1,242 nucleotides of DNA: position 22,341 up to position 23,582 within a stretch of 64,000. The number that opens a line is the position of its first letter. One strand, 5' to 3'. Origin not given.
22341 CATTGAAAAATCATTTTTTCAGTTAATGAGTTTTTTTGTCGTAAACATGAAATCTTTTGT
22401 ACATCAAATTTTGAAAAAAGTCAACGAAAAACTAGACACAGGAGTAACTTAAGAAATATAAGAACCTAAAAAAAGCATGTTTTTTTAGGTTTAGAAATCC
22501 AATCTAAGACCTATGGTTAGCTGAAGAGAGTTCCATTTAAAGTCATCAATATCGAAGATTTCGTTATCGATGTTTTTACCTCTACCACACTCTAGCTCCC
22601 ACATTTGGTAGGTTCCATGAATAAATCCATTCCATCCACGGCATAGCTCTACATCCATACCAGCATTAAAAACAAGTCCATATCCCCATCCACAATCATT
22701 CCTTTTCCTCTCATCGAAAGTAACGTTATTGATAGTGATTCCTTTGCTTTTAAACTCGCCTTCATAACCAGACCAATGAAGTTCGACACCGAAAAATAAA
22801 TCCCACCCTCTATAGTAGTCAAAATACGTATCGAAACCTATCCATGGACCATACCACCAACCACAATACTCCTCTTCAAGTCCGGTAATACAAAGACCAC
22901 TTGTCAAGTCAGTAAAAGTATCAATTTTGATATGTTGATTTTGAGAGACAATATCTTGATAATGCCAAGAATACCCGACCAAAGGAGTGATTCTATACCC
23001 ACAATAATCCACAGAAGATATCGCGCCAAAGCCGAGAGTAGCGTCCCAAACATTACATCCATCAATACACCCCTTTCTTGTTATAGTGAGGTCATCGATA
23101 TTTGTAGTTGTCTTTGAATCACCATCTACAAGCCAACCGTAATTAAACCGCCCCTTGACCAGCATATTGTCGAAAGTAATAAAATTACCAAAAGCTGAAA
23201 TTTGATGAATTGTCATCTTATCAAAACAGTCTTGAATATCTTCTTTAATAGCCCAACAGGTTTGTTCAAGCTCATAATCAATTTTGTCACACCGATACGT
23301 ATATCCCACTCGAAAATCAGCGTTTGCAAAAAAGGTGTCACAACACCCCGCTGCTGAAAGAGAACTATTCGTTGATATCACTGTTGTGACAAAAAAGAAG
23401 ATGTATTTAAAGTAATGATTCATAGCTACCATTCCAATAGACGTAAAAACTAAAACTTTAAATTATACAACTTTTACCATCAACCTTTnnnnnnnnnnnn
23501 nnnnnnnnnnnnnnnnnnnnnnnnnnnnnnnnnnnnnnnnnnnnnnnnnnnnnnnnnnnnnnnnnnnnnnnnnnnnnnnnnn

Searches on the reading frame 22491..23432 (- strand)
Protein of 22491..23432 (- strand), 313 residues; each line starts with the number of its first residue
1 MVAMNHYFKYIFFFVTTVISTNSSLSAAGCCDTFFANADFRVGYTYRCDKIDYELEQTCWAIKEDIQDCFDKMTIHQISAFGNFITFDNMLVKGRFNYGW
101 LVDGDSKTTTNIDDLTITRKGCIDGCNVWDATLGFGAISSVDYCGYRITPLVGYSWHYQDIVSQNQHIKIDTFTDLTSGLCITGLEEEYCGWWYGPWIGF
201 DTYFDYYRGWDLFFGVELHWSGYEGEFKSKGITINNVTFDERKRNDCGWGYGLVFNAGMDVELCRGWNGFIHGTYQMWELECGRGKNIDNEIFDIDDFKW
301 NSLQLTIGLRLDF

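Call 40: search_protein_families(library=pfam, proteins=[window:22491-23432:-], max_evalue=0.0001)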
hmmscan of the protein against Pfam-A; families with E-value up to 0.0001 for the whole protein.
window:22491-23432:- (313 aa): 1 family
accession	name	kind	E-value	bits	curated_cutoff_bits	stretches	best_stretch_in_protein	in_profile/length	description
PF17251.8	Pom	-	1.5e-30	107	22.4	1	42-310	2-282/285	Protochlamydia outer membrane protein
